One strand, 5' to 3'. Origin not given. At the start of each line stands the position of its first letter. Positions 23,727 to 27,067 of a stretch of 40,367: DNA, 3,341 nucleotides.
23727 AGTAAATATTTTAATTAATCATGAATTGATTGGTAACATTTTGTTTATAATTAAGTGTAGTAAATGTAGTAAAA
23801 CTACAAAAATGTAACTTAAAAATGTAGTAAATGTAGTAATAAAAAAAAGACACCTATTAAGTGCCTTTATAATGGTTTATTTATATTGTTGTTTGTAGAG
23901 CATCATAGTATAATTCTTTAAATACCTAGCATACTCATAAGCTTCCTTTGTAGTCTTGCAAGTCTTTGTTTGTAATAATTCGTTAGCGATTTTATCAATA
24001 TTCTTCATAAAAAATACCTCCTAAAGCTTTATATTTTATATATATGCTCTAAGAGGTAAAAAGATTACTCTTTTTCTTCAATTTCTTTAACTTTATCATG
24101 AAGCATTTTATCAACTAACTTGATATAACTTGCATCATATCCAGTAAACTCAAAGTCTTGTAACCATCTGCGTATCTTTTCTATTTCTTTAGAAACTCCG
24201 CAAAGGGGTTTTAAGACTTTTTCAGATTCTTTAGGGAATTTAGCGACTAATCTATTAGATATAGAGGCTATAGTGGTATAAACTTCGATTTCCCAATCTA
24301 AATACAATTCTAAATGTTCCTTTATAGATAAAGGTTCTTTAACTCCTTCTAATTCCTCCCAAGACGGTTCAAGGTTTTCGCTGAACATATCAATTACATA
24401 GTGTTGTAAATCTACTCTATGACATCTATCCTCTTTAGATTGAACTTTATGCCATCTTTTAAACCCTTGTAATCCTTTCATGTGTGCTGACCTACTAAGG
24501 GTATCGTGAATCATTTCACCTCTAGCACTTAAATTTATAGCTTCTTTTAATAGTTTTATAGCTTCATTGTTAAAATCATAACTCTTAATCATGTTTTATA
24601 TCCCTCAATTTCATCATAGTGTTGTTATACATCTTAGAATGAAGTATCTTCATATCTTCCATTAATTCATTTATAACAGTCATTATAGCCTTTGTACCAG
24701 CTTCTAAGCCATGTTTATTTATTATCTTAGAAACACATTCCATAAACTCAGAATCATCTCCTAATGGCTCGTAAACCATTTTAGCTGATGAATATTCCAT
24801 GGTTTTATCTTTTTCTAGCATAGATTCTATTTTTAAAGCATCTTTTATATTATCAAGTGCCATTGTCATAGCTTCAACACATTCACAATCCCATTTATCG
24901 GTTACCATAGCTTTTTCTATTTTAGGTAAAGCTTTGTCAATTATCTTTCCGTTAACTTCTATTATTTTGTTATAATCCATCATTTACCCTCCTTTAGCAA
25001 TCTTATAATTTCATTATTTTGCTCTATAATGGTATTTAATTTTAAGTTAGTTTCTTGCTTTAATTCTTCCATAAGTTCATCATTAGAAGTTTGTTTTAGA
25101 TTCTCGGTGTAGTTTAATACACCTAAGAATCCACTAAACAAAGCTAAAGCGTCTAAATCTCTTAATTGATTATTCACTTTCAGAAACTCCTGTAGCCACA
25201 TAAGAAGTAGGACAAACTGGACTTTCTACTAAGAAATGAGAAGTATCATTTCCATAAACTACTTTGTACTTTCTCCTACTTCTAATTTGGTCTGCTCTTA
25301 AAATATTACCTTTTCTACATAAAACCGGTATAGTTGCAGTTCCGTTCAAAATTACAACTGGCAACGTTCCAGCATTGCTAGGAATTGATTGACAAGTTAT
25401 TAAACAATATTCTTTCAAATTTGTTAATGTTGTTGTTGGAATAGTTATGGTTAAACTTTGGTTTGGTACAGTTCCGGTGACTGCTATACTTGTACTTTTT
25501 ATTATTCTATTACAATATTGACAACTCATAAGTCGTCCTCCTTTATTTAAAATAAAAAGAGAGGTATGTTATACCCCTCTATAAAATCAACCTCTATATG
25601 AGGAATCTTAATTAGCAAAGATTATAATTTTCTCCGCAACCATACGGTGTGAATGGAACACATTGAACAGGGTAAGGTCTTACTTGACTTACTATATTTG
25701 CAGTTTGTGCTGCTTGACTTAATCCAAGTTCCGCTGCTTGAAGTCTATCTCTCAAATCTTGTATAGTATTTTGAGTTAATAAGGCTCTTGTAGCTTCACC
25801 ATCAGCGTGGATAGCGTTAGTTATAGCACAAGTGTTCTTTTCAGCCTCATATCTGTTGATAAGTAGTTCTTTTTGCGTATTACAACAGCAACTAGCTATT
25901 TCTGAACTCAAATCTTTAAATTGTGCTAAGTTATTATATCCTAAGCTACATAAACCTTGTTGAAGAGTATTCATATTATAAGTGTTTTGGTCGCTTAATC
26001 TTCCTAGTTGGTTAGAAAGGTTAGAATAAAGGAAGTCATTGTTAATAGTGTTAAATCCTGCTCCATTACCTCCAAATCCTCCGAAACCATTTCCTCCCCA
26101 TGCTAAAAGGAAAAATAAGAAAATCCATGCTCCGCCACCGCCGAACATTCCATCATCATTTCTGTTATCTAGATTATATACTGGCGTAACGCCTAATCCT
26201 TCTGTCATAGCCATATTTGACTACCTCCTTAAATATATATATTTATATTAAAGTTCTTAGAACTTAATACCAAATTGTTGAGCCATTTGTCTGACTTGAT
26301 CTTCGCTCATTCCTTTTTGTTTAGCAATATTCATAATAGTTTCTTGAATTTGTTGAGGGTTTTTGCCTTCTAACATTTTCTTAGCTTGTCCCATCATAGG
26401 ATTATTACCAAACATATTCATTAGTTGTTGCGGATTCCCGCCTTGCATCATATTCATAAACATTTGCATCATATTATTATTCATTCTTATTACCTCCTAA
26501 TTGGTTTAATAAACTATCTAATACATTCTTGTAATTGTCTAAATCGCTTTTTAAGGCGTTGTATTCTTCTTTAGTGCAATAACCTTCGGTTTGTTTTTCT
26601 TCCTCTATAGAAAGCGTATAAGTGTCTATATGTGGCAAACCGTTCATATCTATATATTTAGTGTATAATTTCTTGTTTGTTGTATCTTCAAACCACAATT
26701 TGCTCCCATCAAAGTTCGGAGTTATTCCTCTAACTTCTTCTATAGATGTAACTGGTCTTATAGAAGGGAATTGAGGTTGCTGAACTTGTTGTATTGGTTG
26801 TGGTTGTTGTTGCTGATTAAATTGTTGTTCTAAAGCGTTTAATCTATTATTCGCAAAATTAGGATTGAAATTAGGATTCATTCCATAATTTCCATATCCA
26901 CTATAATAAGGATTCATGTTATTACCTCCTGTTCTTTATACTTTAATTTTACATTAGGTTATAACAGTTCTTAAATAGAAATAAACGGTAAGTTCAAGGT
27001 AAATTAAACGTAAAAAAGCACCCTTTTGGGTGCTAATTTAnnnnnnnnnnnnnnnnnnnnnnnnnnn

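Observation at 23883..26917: Seven-gene cargo cluster of low-complexity proteins (Q/N/Y-rich, Met/Gln-rich, Gly/Cys-rich, Thr/Cys-rich) between a terminator and iteron array B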

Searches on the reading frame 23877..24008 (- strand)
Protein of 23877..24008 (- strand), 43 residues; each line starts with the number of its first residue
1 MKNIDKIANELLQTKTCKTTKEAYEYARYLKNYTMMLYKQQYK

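Call 5: search_protein_families(library=pfam, proteins=[window:23877-24008:-], max_evalue=1)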
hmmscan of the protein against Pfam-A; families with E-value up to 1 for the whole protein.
window:23877-24008:- (43 aa): 0 families

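Call 6: search_protein_families(library=phrogs, proteins=[window:23877-24008:-], max_evalue=0.01)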
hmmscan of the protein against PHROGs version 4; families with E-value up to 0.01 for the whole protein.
window:23877-24008:- (43 aa): 1 family
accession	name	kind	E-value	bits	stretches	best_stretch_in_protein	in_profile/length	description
phrog_19908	-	unknown function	8e-33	113.1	1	1-43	1-43/43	-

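Call 7: search_protein_families(library=ncbifam, proteins=[window:23877-24008:-], max_evalue=1)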
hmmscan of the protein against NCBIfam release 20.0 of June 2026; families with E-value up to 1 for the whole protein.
window:23877-24008:- (43 aa): 0 families

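Call 8: search_protein_families(library=padloc, proteins=[window:23877-24008:-], max_evalue=1)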
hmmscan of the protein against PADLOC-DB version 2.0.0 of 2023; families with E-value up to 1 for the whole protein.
window:23877-24008:- (43 aa): 0 families

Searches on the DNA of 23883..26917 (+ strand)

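Call 4: search_dna_similar(query=window:23883-26917:+, collection=phages, mode=near)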
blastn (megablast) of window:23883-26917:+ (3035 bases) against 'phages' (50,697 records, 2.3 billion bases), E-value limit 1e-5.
Records with a match: 15; places in all: 16; records where one place covers at least 80% of the query: 6.
Best place of each record, by identity: 95-99% 10; 90-95% 3; 80-90% 2.
By first word of the organism name: Clostridium 15.
By host as written in the record: Clostridium perfringens 12; Clostridium perfringens 012 1; Clostridium perfringens 2589 1; Clostridium perfringens JCM 1290 1.
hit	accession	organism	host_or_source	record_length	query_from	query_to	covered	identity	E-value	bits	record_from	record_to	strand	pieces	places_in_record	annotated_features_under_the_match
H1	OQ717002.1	Clostridium phage vB_CpeS-17DYC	Clostridium perfringens 012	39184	7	3035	100%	95.2%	0e+0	4798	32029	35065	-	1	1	hypothetical protein (x8)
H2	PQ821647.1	Clostridium phage HMD-PC1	Clostridium perfringens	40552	1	3035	100%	94.9%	0e+0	4756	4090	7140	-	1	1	hypothetical protein (x8)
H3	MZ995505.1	Clostridium phage vB_CpeP_PMQ04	Clostridium perfringens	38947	1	3035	100%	93.6%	0e+0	4525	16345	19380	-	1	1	hypothetical protein (x8)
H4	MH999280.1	Clostridium phage CPD1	Clostridium perfringens 2589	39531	1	3035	87%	88.8%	0e+0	3236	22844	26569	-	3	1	hypothetical protein (x9)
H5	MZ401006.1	Clostridium phage CPQ4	Clostridium perfringens JCM 1290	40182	1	3035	85%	90.5%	0e+0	3414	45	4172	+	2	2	hypothetical protein (x9)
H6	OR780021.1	Clostridium phage XP41-N3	Clostridium perfringens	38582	7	3035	85%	89.1%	0e+0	3201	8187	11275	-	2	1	hypothetical protein (x8)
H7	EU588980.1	Clostridium phage phiCP39-O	Clostridium perfringens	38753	1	974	32%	97.5%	0e+0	1666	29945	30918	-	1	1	hypothetical protein (x2)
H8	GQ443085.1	Clostridium phage phiCP26F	Clostridium perfringens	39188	1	974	32%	97.5%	0e+0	1666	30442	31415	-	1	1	phi26F_gp37: hypothetical protein | phi26F_gp36: hypothetical protein | phi26F_gp38: hypothetical protein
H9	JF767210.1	Clostridium phage phiCP9O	Clostridium perfringens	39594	1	974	32%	97.5%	0e+0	1666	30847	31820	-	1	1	hypothetical protein (x3)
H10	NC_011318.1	Clostridium phage phiCP39-O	Clostridium perfringens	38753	1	974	32%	97.5%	0e+0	1666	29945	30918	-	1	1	hypothetical protein (x2)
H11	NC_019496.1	Clostridium phage phiCP26F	Clostridium perfringens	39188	1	974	32%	97.5%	0e+0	1666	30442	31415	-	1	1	phi26F_gp37: hypothetical protein | phi26F_gp36: hypothetical protein | phi26F_gp38: hypothetical protein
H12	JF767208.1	Clostridium phage phiCP13O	Clostridium perfringens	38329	1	974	32%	96.9%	0e+0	1633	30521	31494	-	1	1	hypothetical protein (x3)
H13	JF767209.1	Clostridium phage phiCP34O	Clostridium perfringens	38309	1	974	32%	96.9%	0e+0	1633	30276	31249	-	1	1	hypothetical protein (x3)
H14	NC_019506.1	Clostridium phage phiCP13O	Clostridium perfringens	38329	1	974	32%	96.9%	0e+0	1633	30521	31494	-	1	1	hypothetical protein (x3)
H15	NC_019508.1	Clostridium phage phiCP34O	Clostridium perfringens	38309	1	974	32%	96.9%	0e+0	1633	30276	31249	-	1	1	hypothetical protein (x3)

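Call 9: get_annotated_region(hit=H1, flank=6000)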
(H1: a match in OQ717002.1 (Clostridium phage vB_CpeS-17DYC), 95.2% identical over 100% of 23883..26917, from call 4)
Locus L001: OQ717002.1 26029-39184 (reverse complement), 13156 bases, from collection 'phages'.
description: Clostridium phage vB_CpeS-17DYC, complete genome.
organism: Clostridium phage vB_CpeS-17DYC (NCBI taxid 3038269)
taxonomy: Viruses
host: Clostridium perfringens 012; source: waste water; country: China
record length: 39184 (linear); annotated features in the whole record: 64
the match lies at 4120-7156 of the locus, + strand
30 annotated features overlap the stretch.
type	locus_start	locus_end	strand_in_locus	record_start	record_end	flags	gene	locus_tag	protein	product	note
CDS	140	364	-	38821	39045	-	-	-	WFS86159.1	single-stranded DNA-binding protein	-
CDS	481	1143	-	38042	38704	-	-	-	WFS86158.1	thymidylate synthase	Thymidylate synthase ThyX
CDS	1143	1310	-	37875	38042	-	-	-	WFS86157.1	hypothetical protein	-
CDS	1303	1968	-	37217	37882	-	-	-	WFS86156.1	hypothetical protein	-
CDS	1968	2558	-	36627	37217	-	-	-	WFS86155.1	putative recombination protein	-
CDS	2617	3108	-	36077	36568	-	-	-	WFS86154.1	hypothetical protein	-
CDS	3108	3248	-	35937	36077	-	-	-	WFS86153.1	hypothetical protein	-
CDS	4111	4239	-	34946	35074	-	-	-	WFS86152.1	hypothetical protein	-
CDS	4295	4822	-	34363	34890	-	-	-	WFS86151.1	hypothetical protein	-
CDS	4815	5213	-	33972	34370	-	-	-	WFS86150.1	hypothetical protein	-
CDS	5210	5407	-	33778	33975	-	-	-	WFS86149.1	hypothetical protein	-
CDS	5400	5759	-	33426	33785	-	-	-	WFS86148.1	hypothetical protein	-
CDS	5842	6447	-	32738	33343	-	-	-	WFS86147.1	hypothetical protein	-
CDS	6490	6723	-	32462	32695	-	-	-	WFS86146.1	hypothetical protein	-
CDS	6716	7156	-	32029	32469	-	-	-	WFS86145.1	hypothetical protein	-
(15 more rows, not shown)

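Call 61: get_annotated_region(hit=H10, flank=4500)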
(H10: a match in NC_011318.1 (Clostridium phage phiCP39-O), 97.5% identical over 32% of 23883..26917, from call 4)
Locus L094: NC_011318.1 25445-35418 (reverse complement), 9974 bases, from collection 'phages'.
description: Clostridium phage 39-O, complete genome.
organism: Clostridium phage phiCP39-O (NCBI taxid 541865)
taxonomy: Viruses; Duplodnaviria; Heunggongvirae; Uroviricota; Caudoviricetes
host: Clostridium perfringens; source: -; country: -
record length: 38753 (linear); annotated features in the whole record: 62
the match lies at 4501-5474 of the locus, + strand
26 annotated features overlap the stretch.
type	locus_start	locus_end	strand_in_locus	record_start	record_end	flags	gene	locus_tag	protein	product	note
CDS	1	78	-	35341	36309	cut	-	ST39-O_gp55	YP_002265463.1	hypothetical protein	contains DNA primase domain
CDS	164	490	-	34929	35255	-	-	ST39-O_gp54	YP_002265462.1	XRE-like regulator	-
CDS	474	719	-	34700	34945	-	-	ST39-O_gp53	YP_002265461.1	hypothetical protein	-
CDS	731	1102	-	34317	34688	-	-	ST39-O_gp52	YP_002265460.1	single strand DNA binding protein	-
CDS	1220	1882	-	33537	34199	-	-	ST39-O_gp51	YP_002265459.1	thymidylate synthase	-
CDS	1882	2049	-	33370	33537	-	-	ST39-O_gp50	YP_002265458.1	hypothetical protein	contains flavoprotein region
CDS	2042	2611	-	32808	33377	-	-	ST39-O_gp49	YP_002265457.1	ERCC4-type nuclease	similar to phage phi105 protein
CDS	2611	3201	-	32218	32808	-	-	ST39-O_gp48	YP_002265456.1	Erf-like ssDNA annealing protein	contains DNA binding region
CDS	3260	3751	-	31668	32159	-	-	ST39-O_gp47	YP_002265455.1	Mu Gam-like end protection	similar to siphovirus Gp157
CDS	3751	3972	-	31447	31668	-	-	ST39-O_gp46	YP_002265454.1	hypothetical protein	-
CDS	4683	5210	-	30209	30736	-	-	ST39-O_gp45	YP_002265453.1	hypothetical protein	contains ferritin domain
CDS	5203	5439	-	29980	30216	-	-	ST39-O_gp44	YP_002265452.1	hypothetical protein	-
CDS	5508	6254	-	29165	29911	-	-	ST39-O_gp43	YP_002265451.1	anti-repressor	-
CDS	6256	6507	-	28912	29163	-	-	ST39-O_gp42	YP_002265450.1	hypothetical protein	-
CDS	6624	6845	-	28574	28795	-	-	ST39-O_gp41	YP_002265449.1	hypothetical protein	contains endonuclease IV region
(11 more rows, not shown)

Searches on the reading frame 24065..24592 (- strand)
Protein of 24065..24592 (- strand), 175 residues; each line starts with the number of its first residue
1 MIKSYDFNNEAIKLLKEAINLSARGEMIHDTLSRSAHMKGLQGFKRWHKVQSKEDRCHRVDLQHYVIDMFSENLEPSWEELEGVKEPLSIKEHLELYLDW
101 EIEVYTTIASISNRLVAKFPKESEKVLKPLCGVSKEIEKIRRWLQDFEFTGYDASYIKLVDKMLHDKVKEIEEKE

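Call 5: search_protein_families(library=pfam, proteins=[window:24065-24592:-], max_evalue=1)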
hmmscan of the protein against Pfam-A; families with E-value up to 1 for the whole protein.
window:24065-24592:- (175 aa): 0 families

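Call 6: search_protein_families(library=phrogs, proteins=[window:24065-24592:-], max_evalue=0.01)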
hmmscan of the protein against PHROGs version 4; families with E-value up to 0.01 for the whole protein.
window:24065-24592:- (175 aa): 1 family
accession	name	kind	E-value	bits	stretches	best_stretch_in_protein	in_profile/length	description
phrog_17879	-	unknown function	7.7e-123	407.8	1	1-175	1-175/175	-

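Call 7: search_protein_families(library=ncbifam, proteins=[window:24065-24592:-], max_evalue=1)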
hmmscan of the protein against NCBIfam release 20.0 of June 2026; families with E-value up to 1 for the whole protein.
window:24065-24592:- (175 aa): 0 families

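Call 8: search_protein_families(library=padloc, proteins=[window:24065-24592:-], max_evalue=1)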
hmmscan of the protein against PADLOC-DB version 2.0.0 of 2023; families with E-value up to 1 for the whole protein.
window:24065-24592:- (175 aa): 0 families

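Call 52: search_solved_structures(query=A4, max_evalue=10, show_alignments=2)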
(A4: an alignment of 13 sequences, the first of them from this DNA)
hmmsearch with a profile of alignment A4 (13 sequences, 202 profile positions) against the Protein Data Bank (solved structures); distinct sequences matched with E-value up to 10: 25.
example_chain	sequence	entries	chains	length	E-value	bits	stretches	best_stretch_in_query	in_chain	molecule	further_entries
5ls9_A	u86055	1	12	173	0.0022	20.7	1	14-69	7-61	Ferritin, putative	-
3kx9_A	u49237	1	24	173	0.0056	19.4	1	14-68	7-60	Ferritin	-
1z4a_A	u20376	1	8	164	0.02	17.6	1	15-98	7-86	ferritin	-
7xa1_A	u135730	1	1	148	0.021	17.6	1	16-98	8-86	Ferritin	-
1s3q_A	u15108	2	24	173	0.021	17.5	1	14-68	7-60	ferritin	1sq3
7dy8_H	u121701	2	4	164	0.023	17.4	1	16-96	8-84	Ferritin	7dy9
7dl5_H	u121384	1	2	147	0.023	17.4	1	16-98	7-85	Ferritin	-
7xa2_A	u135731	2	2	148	0.024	17.4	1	16-98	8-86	Ferritin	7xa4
7dyb_H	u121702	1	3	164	0.024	17.4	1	16-96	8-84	Ferritin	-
7xa0_A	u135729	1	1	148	0.024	17.4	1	16-97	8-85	Ferritin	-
5v5k_A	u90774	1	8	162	0.024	17.3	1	20-68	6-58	Ferritin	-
6txj_A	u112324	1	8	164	0.026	17.3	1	16-98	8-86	Ferritin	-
6txh_A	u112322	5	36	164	0.028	17.1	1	16-98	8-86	Ferritin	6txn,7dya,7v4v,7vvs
6txl_A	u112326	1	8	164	0.032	17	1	16-98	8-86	Ferritin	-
6txm_A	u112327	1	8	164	0.033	16.9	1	16-98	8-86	Ferritin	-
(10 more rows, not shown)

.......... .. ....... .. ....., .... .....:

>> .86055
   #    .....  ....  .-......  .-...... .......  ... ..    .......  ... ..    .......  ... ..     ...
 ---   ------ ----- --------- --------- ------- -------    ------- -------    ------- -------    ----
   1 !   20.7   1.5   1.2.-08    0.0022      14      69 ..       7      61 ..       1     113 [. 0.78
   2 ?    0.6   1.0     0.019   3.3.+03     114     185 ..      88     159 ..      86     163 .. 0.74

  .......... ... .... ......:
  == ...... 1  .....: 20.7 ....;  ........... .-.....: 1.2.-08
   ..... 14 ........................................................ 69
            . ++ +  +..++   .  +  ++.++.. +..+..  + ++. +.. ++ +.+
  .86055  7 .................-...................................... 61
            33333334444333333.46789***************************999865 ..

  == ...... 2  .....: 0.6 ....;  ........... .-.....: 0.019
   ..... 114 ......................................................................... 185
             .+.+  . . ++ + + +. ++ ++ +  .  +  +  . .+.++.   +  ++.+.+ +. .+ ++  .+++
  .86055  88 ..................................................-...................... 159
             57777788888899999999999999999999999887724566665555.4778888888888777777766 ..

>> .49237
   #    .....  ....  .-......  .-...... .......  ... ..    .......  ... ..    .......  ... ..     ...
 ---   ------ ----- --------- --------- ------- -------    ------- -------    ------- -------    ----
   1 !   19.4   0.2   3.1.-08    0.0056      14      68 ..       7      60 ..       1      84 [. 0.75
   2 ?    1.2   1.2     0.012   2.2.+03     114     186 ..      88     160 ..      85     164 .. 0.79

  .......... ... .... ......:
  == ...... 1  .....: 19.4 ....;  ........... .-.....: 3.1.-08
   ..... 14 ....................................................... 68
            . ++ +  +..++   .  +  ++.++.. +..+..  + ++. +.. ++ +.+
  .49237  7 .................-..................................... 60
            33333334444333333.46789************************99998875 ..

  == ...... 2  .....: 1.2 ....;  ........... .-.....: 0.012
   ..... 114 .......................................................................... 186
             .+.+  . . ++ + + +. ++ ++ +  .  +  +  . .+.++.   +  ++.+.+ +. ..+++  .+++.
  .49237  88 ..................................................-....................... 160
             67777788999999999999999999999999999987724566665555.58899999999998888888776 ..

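Call 53: search_protein_families(library=pfam, alignment_id=A4, max_evalue=1)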
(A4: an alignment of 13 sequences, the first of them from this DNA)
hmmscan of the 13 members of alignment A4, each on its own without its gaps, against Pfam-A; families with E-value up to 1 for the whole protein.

A. member 1, seq(175 aa): 0 families

B. families by the number of members that match (of 13 scanned): 15 families
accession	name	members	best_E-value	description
PF04097.20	Nic96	1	0.0017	Nup93/Nic96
PF07321.17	YscO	1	0.0066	Type III secretion protein YscO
PF22937.1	PDXDC1-like_cen2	1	0.0067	PDXDC1-like second central domain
PF16282.11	SANT_DAMP1_like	1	0.011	SANT/Myb-like domain of DAMP1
PF12110.13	Nup96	1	0.023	Nuclear protein 96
PF03614.18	Flag1_repress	1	0.034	Repressor of phase-1 flagellin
PF03564.21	DUF1759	1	0.038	Protein of unknown function (DUF1759)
PF09893.14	DUF2120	1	0.052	Uncharacterized protein conserved in archaea (DUF2120)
PF06794.17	UPF0270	1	0.065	Uncharacterised protein family (UPF0270)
PF24531.2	ANC1_spectrin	1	0.071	Nuclear anchorage protein 1, spectrin repeat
PF23202.1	PAH_ZNF598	1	0.073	ZNF598 PAH domain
PF09432.15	THP2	1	0.096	Tho complex subunit THP2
PF18949.5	DUF5693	1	0.12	Family of unknown function (DUF5693)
PF20724.2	DUF6831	1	0.2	Domain of unknown function (DUF6831)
PF18343.7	SH3_14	1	0.72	Dda helicase SH3 domain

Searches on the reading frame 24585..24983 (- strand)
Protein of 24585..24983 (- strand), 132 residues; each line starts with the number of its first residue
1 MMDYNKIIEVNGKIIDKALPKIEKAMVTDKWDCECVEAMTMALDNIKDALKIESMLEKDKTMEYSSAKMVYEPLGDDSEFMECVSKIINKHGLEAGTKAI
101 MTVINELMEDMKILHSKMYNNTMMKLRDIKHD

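Call 5: search_protein_families(library=pfam, proteins=[window:24585-24983:-], max_evalue=1)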
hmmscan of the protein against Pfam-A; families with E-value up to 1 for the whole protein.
window:24585-24983:- (132 aa): 0 families

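Call 6: search_protein_families(library=phrogs, proteins=[window:24585-24983:-], max_evalue=0.01)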
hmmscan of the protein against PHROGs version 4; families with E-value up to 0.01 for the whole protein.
window:24585-24983:- (132 aa): 1 family
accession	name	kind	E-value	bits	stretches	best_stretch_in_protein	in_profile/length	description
phrog_17454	-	unknown function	1.3e-53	180.2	1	55-132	1-78/78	-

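Call 7: search_protein_families(library=ncbifam, proteins=[window:24585-24983:-], max_evalue=1)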
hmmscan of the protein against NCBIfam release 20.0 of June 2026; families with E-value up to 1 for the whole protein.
window:24585-24983:- (132 aa): 0 families

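Call 8: search_protein_families(library=padloc, proteins=[window:24585-24983:-], max_evalue=1)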
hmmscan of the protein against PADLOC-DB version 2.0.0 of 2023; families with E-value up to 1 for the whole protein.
window:24585-24983:- (132 aa): 1 family
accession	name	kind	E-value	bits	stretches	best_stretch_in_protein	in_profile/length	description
PDLC00032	DruM2|DruM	-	0.00075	16.9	1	44-126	314-396/424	DNA cytosine methylase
